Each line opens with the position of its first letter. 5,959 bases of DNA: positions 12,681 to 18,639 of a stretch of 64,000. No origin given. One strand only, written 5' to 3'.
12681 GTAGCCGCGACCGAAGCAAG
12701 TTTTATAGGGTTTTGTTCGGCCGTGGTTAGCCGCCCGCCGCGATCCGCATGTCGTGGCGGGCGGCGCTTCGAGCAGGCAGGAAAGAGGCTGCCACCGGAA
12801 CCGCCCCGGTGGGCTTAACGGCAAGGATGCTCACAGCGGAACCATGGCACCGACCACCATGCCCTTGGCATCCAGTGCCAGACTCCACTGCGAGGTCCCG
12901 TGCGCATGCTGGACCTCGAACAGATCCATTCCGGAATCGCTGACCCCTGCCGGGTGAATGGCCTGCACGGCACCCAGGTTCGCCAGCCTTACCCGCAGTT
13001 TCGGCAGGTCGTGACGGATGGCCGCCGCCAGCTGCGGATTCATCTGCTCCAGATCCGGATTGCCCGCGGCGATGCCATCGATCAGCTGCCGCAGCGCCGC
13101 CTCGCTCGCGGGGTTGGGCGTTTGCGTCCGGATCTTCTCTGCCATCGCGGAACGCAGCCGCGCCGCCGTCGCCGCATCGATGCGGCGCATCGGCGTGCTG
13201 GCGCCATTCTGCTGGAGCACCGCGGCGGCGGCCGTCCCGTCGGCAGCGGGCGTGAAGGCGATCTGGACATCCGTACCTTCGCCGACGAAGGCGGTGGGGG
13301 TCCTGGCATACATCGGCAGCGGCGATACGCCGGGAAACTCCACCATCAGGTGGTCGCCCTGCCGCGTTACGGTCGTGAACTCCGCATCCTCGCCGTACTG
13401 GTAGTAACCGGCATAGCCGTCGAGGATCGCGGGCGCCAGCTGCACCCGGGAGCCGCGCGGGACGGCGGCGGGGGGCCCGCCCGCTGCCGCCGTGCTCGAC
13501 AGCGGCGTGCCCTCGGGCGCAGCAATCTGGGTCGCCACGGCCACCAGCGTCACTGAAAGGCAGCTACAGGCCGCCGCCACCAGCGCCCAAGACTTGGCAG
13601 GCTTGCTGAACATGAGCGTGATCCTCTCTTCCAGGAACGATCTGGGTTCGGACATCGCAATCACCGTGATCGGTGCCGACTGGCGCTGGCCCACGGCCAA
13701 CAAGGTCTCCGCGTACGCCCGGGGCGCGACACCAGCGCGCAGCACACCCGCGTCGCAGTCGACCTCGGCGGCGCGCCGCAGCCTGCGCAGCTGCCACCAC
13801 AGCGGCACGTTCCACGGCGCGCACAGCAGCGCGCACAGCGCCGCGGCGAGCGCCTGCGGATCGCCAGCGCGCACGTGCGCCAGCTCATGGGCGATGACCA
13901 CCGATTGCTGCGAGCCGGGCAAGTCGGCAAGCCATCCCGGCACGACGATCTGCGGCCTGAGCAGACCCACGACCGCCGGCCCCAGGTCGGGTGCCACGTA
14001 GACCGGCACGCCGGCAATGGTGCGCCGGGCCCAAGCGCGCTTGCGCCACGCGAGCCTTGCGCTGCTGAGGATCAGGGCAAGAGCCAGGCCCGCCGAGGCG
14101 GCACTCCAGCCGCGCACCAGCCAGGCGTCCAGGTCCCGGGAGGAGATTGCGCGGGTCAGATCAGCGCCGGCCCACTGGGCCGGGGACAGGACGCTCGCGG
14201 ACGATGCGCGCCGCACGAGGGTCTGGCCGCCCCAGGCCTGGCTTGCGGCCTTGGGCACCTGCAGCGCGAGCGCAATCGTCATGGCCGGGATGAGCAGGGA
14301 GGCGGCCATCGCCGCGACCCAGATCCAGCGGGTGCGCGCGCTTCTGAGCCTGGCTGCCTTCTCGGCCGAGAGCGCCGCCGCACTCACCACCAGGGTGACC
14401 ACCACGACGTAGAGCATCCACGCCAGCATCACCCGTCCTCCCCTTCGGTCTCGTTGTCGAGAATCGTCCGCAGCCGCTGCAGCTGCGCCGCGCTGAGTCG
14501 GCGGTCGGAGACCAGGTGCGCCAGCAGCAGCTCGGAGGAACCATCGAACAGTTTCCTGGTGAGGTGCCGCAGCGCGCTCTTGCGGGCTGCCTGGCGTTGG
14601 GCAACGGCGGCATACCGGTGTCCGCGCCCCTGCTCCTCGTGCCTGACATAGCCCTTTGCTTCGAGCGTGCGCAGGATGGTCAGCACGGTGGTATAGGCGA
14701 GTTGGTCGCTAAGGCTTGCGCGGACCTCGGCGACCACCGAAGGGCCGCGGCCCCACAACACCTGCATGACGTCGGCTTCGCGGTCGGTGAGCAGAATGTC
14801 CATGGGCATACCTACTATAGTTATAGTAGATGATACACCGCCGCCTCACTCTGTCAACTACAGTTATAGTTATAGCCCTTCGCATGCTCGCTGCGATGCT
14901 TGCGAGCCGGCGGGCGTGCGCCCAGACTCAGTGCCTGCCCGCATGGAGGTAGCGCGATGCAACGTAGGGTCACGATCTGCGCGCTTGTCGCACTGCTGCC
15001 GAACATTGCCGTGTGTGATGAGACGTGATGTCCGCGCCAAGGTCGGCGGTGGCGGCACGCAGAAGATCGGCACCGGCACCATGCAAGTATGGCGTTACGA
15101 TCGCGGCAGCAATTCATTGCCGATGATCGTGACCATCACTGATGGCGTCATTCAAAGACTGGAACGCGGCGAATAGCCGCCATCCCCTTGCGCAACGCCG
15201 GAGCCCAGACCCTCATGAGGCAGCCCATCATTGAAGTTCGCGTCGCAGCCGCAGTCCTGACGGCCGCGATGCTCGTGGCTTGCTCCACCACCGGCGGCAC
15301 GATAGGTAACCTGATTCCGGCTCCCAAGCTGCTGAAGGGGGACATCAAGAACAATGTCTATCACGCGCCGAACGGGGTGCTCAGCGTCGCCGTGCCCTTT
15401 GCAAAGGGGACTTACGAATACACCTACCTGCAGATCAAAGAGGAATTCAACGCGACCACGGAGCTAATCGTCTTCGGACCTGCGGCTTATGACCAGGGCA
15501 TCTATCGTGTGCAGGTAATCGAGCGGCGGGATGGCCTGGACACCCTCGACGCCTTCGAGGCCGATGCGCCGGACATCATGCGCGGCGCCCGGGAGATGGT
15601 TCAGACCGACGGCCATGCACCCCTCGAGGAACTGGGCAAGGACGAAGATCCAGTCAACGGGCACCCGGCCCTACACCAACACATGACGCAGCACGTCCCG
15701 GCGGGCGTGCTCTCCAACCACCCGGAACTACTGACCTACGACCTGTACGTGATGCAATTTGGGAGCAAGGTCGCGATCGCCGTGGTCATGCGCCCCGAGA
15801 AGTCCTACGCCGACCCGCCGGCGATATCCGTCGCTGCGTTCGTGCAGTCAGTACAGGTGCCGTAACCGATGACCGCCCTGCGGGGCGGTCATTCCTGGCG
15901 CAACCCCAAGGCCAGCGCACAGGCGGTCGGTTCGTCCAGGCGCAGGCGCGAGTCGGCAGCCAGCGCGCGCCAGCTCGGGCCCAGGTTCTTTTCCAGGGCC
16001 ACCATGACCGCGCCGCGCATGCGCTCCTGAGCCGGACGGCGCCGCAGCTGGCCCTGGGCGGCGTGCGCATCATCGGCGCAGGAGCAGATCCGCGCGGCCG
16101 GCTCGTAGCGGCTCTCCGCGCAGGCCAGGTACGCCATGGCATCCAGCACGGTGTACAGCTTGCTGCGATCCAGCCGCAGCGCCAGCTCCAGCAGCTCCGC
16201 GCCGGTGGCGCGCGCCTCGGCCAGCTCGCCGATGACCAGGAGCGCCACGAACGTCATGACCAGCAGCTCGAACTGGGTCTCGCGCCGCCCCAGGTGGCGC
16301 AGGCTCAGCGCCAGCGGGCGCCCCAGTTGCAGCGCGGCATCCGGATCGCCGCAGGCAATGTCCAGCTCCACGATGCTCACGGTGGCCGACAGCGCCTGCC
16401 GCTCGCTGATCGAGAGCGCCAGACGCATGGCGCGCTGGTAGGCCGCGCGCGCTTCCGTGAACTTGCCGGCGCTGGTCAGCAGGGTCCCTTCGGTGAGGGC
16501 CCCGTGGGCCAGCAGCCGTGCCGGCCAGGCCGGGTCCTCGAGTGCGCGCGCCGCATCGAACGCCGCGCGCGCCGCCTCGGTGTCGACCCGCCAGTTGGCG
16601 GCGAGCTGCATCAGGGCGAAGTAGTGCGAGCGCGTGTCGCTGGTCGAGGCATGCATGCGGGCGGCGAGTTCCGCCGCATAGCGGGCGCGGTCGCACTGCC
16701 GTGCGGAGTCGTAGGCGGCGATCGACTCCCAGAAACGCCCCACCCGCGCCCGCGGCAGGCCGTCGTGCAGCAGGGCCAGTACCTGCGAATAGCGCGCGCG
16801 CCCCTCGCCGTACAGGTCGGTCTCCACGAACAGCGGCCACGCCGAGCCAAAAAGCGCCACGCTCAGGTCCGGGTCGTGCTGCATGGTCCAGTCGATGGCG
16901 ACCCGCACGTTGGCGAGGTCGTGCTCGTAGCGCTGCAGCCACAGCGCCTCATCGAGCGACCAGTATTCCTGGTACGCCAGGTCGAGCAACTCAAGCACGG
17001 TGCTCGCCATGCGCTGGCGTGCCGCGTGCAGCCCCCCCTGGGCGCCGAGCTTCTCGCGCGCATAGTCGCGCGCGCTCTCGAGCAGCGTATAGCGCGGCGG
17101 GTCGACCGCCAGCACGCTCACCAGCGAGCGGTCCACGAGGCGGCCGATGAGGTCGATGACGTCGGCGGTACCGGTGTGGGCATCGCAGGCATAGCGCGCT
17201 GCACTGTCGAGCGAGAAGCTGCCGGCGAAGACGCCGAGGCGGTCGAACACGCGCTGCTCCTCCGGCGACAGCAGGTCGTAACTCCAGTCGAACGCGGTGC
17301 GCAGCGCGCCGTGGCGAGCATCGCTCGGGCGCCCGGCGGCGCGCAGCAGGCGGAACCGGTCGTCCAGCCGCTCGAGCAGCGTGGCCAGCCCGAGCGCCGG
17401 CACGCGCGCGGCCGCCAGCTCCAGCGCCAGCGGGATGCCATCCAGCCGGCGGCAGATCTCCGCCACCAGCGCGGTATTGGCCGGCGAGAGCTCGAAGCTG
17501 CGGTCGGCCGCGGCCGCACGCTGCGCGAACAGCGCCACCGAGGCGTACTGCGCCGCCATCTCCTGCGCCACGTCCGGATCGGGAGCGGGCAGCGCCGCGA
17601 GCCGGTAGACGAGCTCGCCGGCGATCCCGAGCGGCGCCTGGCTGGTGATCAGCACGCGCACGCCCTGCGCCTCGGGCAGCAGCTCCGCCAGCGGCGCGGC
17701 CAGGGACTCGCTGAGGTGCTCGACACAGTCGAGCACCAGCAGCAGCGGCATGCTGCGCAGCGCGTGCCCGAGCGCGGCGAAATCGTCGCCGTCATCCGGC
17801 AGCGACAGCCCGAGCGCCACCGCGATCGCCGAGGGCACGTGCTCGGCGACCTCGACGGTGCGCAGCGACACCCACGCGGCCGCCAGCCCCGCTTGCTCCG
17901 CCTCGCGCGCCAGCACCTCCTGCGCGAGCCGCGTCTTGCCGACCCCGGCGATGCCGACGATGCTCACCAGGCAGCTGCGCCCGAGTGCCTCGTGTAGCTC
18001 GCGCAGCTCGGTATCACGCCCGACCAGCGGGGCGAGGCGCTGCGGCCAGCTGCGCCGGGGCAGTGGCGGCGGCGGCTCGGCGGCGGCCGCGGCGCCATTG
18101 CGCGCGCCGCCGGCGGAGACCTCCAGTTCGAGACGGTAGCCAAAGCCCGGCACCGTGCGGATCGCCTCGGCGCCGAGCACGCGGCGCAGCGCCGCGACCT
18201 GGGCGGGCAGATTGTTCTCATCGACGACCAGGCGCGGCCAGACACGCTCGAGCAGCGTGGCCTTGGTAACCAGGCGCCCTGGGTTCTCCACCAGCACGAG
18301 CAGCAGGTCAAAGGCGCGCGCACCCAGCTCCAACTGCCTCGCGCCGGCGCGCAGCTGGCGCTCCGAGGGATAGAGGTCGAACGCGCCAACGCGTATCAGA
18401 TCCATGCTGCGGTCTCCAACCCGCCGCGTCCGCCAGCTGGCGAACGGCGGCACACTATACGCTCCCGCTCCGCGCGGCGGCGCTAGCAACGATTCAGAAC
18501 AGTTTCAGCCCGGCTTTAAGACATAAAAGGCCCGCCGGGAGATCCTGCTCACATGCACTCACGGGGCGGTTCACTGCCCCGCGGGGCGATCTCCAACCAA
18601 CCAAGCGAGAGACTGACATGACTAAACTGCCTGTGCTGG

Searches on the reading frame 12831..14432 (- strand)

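Call 45: search_protein_families(library=pfam, proteins=[window:12831-14432:-], max_evalue=0.00001)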
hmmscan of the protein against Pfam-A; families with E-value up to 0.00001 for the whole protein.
window:12831-14432:- (533 aa): 1 family
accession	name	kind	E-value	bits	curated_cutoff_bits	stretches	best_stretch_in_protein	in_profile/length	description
PF05569.17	Peptidase_M56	-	1.1e-16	61.4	31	1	151-273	167-295/296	BlaR1 peptidase M56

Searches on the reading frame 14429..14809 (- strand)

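Call 45: search_protein_families(library=pfam, proteins=[window:14429-14809:-], max_evalue=0.00001)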
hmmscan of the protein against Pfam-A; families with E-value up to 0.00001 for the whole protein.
window:14429-14809:- (126 aa): 1 family
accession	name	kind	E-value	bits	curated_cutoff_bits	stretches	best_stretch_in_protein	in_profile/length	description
PF03965.22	Penicillinase_R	-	3.3e-30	105.2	22.6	1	7-118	1-114/115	Penicillinase repressor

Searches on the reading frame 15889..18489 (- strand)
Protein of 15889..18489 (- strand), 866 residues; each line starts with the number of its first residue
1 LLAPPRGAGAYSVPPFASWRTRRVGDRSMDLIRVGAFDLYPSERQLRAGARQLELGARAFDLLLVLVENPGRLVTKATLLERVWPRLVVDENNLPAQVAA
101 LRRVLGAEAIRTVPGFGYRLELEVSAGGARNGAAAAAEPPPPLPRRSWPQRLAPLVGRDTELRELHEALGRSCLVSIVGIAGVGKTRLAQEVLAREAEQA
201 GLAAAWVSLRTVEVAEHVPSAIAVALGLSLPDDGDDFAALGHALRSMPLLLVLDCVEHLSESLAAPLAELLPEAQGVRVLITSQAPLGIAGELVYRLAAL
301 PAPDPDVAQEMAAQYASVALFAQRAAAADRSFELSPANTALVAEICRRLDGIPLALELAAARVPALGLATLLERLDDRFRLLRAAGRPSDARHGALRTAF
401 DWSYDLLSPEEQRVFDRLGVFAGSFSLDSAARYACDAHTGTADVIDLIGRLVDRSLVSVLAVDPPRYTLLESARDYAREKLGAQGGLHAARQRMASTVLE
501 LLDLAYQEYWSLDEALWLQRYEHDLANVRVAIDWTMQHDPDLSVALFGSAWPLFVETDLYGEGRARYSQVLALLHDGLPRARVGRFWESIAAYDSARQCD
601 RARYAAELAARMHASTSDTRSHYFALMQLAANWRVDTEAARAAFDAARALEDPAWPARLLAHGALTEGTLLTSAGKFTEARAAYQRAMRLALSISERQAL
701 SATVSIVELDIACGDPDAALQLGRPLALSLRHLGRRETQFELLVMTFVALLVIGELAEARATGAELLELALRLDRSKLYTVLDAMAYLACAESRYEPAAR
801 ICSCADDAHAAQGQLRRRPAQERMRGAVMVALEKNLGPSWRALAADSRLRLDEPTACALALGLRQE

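Call 45: search_protein_families(library=pfam, proteins=[window:15889-18489:-], max_evalue=0.00001)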
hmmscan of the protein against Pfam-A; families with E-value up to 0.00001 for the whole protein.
window:15889-18489:- (866 aa): 3 families
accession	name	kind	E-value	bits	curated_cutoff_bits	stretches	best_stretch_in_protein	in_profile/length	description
PF00486.34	Trans_reg_C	-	1.8e-15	57.2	26.2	1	51-120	2-77/77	Transcriptional regulatory protein, C terminal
PF13191.12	AAA_16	-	2.3e-07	31.9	32.6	1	154-273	1-158/167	AAA ATPase domain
PF00931.28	NB-ARC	-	7e-06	25.9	23.5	0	170-284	17-136/248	NB-ARC domain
